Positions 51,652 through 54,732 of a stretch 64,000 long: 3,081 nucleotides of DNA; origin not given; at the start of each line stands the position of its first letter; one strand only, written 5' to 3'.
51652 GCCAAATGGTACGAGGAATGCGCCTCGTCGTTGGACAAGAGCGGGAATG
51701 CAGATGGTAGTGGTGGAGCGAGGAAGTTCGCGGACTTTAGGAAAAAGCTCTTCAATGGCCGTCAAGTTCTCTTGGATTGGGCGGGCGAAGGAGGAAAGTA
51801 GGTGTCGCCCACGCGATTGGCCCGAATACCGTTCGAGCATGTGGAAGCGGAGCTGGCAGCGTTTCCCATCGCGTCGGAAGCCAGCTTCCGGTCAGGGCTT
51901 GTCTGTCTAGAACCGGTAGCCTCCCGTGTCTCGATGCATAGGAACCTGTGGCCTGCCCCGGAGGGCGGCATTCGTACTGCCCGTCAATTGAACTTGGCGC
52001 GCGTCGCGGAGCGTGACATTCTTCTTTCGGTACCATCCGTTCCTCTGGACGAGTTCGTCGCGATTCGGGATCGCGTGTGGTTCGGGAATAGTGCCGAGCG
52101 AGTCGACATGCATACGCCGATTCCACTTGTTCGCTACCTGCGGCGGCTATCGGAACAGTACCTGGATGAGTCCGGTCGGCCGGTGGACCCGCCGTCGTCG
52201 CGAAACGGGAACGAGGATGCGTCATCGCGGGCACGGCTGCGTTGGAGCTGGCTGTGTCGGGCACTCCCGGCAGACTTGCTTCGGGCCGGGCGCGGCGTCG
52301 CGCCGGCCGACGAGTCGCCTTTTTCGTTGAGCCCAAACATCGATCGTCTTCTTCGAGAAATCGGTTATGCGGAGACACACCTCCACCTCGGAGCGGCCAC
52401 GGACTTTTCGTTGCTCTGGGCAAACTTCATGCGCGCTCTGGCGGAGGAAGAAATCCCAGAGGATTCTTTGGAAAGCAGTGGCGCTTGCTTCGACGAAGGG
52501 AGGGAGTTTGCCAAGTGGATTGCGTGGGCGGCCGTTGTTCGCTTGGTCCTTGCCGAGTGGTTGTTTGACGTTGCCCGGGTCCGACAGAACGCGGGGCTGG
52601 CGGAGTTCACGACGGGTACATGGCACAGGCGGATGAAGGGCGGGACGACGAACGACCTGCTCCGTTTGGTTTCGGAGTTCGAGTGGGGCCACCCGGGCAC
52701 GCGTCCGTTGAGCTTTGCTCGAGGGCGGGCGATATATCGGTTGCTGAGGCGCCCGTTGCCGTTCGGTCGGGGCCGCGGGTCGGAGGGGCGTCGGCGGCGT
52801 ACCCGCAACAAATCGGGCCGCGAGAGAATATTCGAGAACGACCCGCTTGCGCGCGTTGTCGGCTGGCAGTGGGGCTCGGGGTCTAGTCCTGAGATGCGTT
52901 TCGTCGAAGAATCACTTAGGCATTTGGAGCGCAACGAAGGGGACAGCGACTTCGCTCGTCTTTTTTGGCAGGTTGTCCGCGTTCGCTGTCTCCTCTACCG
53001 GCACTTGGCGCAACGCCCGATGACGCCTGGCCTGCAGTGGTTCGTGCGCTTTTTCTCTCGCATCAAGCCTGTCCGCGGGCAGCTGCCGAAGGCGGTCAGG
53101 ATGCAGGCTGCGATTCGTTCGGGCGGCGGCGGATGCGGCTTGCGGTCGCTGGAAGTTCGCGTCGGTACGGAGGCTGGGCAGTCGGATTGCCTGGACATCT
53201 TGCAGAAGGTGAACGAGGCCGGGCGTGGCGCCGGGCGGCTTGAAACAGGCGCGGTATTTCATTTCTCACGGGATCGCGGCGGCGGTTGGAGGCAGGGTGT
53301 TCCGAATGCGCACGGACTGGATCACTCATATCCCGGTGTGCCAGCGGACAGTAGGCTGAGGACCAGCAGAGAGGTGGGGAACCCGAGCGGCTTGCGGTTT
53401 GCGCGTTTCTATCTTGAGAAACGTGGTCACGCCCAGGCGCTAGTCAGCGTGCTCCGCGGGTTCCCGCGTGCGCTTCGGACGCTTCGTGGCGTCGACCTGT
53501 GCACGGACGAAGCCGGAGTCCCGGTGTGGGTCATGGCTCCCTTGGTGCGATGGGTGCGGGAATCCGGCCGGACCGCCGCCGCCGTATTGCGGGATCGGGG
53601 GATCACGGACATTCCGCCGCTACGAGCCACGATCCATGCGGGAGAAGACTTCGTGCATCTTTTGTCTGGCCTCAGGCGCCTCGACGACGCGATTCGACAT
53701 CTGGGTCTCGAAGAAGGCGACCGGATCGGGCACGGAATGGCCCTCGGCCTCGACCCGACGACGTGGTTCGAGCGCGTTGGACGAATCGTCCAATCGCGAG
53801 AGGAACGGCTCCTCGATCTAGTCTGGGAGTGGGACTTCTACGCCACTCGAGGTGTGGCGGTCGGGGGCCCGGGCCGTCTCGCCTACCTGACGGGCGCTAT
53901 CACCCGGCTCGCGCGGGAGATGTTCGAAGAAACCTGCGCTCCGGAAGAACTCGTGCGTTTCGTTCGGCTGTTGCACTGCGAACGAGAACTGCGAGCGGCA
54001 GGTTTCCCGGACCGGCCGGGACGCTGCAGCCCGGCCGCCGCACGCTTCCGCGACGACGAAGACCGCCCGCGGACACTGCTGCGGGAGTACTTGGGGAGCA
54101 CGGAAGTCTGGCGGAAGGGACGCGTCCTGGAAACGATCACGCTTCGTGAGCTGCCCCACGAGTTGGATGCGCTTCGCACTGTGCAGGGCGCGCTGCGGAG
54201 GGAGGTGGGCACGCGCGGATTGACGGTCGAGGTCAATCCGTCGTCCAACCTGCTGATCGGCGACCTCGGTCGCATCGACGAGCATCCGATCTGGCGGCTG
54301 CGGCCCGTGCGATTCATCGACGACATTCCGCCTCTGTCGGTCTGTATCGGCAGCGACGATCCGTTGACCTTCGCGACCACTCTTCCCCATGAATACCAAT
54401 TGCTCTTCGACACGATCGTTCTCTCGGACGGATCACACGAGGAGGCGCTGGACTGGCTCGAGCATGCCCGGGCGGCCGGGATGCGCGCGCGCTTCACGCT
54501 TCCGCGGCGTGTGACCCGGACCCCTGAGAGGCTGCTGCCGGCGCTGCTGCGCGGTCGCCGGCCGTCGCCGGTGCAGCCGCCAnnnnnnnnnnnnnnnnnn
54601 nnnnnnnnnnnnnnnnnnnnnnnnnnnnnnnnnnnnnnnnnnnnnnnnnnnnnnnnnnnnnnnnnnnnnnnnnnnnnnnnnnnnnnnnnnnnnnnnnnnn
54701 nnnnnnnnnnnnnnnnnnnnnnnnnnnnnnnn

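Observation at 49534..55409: RADAR-like operon (P-loop NTPase plus 927-aa adenosine-deaminase-fold protein) extended by a translationally coupled TauD-type dioxygenase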

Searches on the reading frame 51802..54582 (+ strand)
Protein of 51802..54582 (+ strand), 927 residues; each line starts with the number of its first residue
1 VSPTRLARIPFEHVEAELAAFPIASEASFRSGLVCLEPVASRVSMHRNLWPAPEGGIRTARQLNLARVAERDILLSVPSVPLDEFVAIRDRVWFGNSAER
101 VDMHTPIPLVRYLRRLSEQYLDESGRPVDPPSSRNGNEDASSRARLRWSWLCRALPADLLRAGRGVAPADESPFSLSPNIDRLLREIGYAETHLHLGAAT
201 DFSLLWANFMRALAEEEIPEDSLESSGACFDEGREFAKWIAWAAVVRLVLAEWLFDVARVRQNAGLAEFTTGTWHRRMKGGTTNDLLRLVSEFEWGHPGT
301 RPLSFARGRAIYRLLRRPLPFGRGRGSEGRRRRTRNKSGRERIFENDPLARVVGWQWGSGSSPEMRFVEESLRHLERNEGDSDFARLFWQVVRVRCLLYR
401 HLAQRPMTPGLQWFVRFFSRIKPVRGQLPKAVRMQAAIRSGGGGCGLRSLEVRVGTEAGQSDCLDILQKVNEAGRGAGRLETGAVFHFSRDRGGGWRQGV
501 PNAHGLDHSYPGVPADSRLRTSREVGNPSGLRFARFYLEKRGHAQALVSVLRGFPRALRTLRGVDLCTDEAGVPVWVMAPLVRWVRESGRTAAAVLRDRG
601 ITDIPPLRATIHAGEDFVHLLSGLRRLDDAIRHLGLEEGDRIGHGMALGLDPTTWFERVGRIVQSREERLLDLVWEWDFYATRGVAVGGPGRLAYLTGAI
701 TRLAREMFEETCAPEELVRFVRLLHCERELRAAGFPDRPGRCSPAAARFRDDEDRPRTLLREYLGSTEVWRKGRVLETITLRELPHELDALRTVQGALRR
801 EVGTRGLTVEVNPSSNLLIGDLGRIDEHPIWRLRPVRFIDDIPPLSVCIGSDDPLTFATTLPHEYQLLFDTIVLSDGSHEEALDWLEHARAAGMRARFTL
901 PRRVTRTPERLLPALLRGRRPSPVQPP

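Call 3: search_protein_families(library=padloc, proteins=[window:51802-54582:+], max_evalue=0.01)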
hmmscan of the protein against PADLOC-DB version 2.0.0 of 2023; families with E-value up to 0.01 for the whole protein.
window:51802-54582:+ (927 aa): 2 families
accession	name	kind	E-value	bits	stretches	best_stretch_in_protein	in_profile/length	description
PDLC02219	RdrB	-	3.4e-37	126.2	2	559-682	499-616/914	-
PDLC02218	RdrB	-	1.8e-30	103.8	2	559-717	472-627/855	-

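Call 4: search_protein_families(library=pfam, proteins=[window:51802-54582:+], max_evalue=0.01)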
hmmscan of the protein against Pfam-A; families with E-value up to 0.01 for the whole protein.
window:51802-54582:+ (927 aa): 1 family
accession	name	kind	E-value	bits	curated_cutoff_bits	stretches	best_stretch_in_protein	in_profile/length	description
PF00962.28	A_deaminase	-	1.6e-08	34.5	27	1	800-874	230-297/330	Adenosine deaminase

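Call 5: search_protein_families(library=ncbifam, proteins=[window:51802-54582:+], max_evalue=0.01)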
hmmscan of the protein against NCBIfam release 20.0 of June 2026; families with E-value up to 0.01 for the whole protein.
window:51802-54582:+ (927 aa): 6 families
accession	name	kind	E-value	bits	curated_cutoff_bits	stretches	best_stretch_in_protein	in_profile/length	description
NF041744.1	RdrB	equivalog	5.6e-49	167.4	800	2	559-678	464-579/850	antiviral RADAR system adenosine deaminase RdrB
NF006848.0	PRK09358.1-3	equivalog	4.5e-10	39.3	426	1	777-877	205-296/325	adenosine deaminase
TIGR01430.1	aden_deam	equivalog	1.1e-08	34.5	216.55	1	798-875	224-294/323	adenosine deaminase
NF006854.0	PRK09358.3-1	equivalog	1.5e-07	30.8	530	1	800-870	237-300/344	adenosine deaminase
NF006847.0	PRK09358.1-2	equivalog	2.6e-06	26.5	412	1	793-873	248-321/364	adenosine deaminase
NF006849.0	PRK09358.1-5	equivalog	0.0001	21.5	494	1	775-876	217-309/350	adenosine deaminase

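Call 25: search_solved_structures(query=window:51802-54582:+, max_evalue=0.01, show_alignments=1)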
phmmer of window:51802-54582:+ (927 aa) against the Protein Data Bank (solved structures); distinct sequences matched with E-value up to 0.01: 2.
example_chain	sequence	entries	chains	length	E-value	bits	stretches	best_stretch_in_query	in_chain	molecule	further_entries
8fnw_A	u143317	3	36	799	7.6e-31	110.1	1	531-874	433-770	Adenosine deaminase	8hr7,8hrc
8fnv_A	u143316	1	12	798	7.7e-31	110.1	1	531-874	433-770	Adenosine deaminase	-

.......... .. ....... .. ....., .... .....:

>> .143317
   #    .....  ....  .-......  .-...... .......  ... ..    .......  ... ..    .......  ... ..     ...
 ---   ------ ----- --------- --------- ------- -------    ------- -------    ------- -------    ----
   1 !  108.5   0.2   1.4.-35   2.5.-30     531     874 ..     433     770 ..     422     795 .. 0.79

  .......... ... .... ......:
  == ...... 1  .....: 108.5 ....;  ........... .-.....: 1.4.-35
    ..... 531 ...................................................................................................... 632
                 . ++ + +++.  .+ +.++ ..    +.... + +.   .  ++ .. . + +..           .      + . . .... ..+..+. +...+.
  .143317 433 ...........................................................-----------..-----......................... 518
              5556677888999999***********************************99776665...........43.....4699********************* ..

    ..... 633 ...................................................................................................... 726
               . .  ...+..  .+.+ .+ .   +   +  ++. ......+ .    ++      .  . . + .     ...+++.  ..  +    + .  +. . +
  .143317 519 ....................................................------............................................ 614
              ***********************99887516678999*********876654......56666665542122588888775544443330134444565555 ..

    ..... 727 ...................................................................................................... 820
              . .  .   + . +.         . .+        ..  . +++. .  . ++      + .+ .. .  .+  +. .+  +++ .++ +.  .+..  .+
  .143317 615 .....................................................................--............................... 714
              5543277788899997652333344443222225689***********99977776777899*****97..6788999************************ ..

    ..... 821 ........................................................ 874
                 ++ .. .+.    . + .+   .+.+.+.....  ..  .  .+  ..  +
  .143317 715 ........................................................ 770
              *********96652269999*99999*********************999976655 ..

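Call 60: list_cluster_members(proteins=[P0121, window:51802-54582:+, window:54582-55406:+, window:61953-62435:-, window:56113-60369:-])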
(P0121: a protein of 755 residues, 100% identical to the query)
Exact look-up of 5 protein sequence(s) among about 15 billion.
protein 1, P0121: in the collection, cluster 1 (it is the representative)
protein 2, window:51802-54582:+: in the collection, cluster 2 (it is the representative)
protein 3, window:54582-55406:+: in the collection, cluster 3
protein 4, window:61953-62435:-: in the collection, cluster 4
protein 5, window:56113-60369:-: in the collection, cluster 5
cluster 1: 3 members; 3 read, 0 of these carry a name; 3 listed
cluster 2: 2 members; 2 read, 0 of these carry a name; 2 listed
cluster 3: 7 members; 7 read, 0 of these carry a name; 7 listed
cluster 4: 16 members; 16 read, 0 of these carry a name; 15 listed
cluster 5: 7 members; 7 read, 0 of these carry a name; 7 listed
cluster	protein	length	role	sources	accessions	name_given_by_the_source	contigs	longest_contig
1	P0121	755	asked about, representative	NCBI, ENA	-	-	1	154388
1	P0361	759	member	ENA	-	-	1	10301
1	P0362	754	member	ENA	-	-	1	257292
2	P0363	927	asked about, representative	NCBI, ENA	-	-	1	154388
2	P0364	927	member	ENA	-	-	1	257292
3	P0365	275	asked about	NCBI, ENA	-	-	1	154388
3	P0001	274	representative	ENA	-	-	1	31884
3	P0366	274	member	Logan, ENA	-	-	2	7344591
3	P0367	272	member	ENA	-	-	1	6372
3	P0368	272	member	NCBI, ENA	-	-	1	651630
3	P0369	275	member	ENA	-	-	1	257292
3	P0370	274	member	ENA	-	-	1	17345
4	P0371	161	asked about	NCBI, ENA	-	-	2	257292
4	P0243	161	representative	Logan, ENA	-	-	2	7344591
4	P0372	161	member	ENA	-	-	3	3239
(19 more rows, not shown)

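Call 111: search_dna_similar(query=window:51802-54582:+, collection=plasmids, mode=protein, max_rows=12)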
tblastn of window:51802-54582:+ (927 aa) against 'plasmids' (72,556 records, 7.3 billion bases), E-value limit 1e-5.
Records with a match: 8; places in all: 8; records where one place covers at least 80% of the query: 0.
Best place of each record, by identity: <60% 8.
By first word of the organism name: Rhizobium 2; Bacillus 1; Cetobacterium 1; Pantoea 1; Aureibacter 1; Salmonella 1; Aliivibrio 1.
By predicted mobility (MOB-suite, as given by PLSDB): non-mobilizable 5; conjugative 3.
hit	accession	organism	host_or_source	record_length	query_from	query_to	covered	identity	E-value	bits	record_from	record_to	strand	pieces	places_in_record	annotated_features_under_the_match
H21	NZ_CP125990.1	Bacillus cereus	cell culture,soil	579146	347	904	60%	23.2%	7e-40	168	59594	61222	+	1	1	hypothetical protein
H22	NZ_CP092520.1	Cetobacterium somerae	Danio rerio,tissue sample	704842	361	903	59%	23.4%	6e-34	149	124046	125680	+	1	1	hypothetical protein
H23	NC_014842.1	Pantoea sp. At-9b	-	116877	533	898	39%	29.6%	3e-27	128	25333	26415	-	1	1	hypothetical protein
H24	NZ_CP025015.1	Rhizobium leguminosarum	Lotus corniculatus,Bacteria culture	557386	560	898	37%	31.9%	7e-21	107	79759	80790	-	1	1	hypothetical protein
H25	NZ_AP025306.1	Aureibacter tunicatorum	-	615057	541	868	35%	27.1%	3e-22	111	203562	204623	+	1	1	hypothetical protein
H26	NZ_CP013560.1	Rhizobium phaseoli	Phaseolus vulgaris,Whole ...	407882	543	859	34%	27.7%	2e-17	96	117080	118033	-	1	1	hypothetical protein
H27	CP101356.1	Salmonella enterica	chicken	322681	559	835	30%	27.2%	1e-16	93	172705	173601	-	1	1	hypothetical protein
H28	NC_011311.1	Aliivibrio salmonicida LFI1238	-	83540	559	675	13%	39.3%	9e-16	90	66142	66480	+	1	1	rdrB: antiviral RADAR system adenosine deaminase RdrB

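Call 112: get_annotated_region(hit=H21, flank=8000)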
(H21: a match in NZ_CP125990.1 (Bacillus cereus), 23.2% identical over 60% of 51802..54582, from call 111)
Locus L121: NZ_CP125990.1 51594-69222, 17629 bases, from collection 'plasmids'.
description: Bacillus cereus strain FFI_gr_46 plasmid FFI_gr46p, complete sequence
organism: Bacillus cereus (NCBI taxid 1396)
taxonomy: Bacteria; Bacillota; Bacilli; Bacillales; Bacillaceae; Bacillus; Bacillus cereus
host: -; source: cell culture,soil; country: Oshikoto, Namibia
typing (MOB-suite, as given by PLSDB): non-mobilizable; replicon rep_cluster_125,rep_cluster_1698,rep_cluster_1751; mating-pair formation MPF_T
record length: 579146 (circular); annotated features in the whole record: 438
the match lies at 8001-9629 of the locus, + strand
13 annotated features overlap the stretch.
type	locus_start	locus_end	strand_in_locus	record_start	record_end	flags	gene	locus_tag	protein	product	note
CDS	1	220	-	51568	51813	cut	-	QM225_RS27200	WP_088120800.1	CGEA protein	-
CDS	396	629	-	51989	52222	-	-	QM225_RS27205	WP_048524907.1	hypothetical protein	-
CDS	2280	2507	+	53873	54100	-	-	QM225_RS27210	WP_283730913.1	hypothetical protein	-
CDS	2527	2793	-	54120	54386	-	-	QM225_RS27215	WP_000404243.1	hypothetical protein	-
CDS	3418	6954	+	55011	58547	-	-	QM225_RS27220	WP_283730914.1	hypothetical protein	-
CDS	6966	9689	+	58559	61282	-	-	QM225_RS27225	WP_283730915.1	hypothetical protein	-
CDS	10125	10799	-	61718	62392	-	-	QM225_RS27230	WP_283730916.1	hypothetical protein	-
CDS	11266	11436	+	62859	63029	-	-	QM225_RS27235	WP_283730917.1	hypothetical protein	-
CDS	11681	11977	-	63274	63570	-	-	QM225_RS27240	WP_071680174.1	hypothetical protein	-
CDS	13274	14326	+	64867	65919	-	-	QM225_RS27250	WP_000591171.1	HNH endonuclease signature motif containing protein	-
CDS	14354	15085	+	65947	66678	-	-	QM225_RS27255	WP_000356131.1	hypothetical protein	-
CDS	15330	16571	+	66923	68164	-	dcm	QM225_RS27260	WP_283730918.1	DNA (cytosine-5-)-methyltransferase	GO:0006304 - DNA modification [Evidence IEA]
CDS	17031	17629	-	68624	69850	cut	-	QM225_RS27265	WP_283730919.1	histidine phosphatase family protein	-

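Call 113: get_annotated_region(hit=H24, flank=8000)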
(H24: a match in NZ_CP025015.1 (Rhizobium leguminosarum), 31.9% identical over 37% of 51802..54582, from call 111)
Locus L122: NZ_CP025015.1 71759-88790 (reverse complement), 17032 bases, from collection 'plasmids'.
description: Rhizobium leguminosarum strain Norway plasmid pRLN3, complete sequence
organism: Rhizobium leguminosarum (NCBI taxid 384)
taxonomy: Bacteria; Pseudomonadota; Alphaproteobacteria; Hyphomicrobiales; Rhizobiaceae; Rhizobium; Rhizobium leguminosarum
host: -; source: Lotus corniculatus,Bacteria culture; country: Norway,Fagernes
typing (MOB-suite, as given by PLSDB): conjugative; replicon rep_cluster_471; relaxase MOBQ; mating-pair formation MPF_T
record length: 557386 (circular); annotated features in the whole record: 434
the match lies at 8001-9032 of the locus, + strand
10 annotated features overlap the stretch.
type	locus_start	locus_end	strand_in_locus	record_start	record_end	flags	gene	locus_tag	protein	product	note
CDS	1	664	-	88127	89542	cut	-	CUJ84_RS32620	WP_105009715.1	aminomethyltransferase family protein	-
CDS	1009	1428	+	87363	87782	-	-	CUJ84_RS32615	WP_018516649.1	MarR family transcriptional regulator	GO:0006355 - regulation of DNA-templated transcription [Evidence IEA]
CDS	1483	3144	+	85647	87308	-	-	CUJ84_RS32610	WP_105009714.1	FAD-dependent oxidoreductase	-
CDS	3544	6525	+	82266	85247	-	-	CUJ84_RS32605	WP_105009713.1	hypothetical protein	-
CDS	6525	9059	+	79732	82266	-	-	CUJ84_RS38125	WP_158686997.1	hypothetical protein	-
CDS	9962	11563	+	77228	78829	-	-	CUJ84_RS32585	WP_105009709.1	adenylosuccinate synthetase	GO:0006164 - purine nucleotide biosynthetic process [Evidence IEA]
CDS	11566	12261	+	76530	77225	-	-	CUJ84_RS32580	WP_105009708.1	hypothetical protein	-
CDS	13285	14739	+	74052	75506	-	-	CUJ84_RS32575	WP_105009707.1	metallophosphoesterase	-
CDS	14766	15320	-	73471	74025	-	-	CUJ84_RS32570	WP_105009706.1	hypothetical protein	-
CDS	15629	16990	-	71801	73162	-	-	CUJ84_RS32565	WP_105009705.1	hypothetical protein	-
